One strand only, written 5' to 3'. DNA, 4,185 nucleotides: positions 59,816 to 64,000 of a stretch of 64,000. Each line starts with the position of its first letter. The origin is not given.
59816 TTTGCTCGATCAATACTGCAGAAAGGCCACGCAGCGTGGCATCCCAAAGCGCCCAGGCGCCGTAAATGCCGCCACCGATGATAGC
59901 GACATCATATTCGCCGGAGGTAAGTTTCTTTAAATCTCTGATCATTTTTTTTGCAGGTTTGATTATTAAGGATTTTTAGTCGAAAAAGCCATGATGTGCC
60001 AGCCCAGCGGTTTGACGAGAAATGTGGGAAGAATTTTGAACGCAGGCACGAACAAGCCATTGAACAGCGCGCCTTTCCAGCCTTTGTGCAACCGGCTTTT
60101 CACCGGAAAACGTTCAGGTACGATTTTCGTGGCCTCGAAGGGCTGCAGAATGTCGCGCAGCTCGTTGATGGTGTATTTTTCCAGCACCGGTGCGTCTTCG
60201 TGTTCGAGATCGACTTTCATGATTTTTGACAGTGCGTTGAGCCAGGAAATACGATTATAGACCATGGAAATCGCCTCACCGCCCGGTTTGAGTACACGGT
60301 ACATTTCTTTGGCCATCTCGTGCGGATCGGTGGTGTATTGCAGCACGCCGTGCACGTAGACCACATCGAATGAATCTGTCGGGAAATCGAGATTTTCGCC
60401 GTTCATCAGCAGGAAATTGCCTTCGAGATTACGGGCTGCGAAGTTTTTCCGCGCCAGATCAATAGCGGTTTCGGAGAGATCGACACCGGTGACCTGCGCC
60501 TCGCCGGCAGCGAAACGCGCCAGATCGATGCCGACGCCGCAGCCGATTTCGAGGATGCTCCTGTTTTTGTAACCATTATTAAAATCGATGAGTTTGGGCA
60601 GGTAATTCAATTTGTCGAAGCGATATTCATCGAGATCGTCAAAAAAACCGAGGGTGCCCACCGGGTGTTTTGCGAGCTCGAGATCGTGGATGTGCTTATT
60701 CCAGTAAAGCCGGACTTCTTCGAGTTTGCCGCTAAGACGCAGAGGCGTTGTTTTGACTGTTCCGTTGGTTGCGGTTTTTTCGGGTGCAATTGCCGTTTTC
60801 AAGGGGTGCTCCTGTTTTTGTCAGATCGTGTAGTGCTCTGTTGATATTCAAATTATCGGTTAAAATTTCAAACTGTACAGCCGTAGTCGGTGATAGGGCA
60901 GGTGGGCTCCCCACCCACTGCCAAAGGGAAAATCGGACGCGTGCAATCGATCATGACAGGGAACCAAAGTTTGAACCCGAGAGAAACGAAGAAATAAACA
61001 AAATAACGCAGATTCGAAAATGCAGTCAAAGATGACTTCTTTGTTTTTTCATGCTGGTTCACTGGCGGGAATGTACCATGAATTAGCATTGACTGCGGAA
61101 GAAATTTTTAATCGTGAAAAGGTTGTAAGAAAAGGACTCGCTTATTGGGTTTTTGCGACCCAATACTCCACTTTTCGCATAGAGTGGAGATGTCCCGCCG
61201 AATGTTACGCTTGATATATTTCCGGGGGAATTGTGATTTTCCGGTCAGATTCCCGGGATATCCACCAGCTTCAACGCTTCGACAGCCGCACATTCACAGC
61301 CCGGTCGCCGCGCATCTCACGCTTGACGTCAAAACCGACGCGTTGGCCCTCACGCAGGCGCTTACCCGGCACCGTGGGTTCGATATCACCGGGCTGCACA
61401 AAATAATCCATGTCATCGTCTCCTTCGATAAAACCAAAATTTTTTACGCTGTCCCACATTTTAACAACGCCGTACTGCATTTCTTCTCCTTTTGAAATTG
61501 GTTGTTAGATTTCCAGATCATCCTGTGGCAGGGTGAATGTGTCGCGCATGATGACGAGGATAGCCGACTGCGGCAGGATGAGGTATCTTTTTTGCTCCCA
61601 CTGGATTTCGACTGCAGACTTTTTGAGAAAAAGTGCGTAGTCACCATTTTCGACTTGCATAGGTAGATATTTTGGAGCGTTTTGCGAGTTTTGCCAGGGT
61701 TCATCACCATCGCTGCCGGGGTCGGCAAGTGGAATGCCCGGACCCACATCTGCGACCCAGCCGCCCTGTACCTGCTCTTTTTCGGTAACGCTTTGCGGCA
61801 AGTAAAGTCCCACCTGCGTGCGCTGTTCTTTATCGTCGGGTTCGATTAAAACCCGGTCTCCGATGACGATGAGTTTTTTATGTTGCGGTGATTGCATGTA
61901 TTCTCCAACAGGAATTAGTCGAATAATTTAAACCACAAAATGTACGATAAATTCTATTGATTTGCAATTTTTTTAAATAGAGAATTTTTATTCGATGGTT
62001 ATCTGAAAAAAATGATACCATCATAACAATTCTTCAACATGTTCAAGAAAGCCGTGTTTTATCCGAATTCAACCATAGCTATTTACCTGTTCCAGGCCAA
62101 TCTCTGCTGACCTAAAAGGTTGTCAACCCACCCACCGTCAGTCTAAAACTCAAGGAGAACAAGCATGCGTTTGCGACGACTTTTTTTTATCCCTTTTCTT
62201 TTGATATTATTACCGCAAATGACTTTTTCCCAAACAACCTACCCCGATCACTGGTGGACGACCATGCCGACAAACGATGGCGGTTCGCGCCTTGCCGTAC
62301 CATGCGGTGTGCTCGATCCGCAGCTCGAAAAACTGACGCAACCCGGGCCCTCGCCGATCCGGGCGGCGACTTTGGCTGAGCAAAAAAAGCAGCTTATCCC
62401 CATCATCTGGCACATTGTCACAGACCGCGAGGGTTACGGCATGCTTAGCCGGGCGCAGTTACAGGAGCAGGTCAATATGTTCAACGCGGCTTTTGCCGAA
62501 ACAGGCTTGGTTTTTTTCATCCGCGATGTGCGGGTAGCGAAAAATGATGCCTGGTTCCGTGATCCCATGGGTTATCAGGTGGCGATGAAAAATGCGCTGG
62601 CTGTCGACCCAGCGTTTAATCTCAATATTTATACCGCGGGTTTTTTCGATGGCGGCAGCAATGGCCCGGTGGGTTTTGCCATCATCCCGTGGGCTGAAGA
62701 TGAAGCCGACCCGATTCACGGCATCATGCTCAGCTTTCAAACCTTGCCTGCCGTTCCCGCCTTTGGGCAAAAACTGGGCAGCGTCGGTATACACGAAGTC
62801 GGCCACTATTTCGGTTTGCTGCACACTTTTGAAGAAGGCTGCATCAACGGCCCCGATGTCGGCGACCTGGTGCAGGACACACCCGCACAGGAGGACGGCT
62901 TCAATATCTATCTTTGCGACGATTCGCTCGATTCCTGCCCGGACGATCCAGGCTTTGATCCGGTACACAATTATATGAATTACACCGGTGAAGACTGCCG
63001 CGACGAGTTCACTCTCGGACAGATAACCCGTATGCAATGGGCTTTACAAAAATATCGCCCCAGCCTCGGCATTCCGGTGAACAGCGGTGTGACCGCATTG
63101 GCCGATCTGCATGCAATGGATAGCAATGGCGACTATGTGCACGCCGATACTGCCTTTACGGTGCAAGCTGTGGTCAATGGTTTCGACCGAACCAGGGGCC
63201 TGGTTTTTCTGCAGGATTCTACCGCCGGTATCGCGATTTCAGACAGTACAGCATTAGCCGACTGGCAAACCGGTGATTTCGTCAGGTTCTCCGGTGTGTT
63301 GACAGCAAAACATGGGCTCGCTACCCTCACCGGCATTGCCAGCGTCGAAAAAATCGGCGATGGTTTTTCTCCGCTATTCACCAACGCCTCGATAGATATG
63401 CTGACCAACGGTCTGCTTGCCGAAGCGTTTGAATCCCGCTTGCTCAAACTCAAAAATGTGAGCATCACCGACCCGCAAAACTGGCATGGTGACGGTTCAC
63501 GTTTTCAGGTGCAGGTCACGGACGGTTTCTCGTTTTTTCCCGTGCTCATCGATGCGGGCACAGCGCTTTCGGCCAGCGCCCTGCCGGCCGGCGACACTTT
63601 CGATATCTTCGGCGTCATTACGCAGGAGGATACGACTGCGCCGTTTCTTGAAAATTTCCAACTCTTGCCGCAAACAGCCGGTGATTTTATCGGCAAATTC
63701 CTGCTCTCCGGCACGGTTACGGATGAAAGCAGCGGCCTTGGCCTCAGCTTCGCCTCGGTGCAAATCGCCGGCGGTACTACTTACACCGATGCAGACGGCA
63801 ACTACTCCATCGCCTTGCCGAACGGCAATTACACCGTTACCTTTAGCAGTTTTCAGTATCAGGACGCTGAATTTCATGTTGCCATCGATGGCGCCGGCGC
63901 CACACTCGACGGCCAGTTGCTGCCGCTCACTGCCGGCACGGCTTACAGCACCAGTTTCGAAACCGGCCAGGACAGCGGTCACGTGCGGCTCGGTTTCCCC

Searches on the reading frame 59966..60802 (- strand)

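Call 4: search_protein_families(library=pfam, proteins=[window:59966-60802:-], max_evalue=0.01)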
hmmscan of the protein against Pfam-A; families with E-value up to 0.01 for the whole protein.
window:59966-60802:- (278 aa): 16 families
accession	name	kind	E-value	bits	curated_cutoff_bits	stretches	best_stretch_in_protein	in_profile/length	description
PF08241.18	Methyltransf_11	-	1.9e-24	86.5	21.2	1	84-178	1-94/95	Methyltransferase domain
PF13649.12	Methyltransf_25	-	4.8e-24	85.3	27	1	83-175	1-97/97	Methyltransferase domain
PF08242.18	Methyltransf_12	-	3e-19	70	30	1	84-175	1-96/98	Methyltransferase domain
PF13847.12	Methyltransf_31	-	1.3e-18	67.5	27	1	79-189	3-119/145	Methyltransferase domain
PF13489.12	Methyltransf_23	-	4.4e-15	56.2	27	1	71-220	12-155/164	Methyltransferase domain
PF01209.24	Ubie_methyltran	-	4.7e-14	52.8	20.1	1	71-185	39-157/233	ubiE/COQ5 methyltransferase family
PF08003.17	Methyltransf_9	-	3.2e-08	33.3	23.8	1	78-178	114-216/315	Protein of unknown function (DUF1698)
PF06325.19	PrmA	-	2.4e-07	31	22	1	79-178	161-257/296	Ribosomal protein L11 methyltransferase (PrmA)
PF05175.20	MTS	-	9.4e-07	29.1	23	1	79-184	31-142/170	Methyltransferase small domain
PF05724.17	TPMT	-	2.1e-06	28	26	1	67-176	25-150/218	Thiopurine S-methyltransferase (TPMT)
PF03141.22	Methyltransf_29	-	2.4e-05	23.6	23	1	43-175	84-213/506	Putative S-adenosyl-L-methionine-dependent methyltransferase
PF02353.26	CMAS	-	0.00016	21.6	27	1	57-175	43-160/273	Mycolic acid cyclopropane synthetase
PF07021.18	MetW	-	0.00025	21.2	21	1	82-171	16-102/193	Methionine biosynthesis protein MetW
PF02390.23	Methyltransf_4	-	0.00053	19.9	24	1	81-172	3-96/173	Putative methyltransferase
PF10294.15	Methyltransf_16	-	0.0049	17.1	21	1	75-129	42-99/174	Lysine methyltransferase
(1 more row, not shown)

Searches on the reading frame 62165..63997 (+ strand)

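Call 39: search_protein_families(library=pfam, proteins=[window:62165-63997:+], max_evalue=0.00001)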
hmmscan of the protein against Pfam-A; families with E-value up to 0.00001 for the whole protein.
window:62165-63997:+ (611 aa): 3 families
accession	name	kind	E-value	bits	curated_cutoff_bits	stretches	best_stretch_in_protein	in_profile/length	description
PF05572.19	Peptidase_M43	-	1.9e-17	64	23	1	148-294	13-151/152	Pregnancy-associated plasma protein-A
PF13715.12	CarbopepD_reg_2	-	2.4e-12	47.1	32.2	1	514-576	1-66/88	CarboxypepD_reg-like domain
PF13620.12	CarboxypepD_reg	-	2.8e-12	47.3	32.3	1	514-579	2-75/82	Carboxypeptidase regulatory-like domain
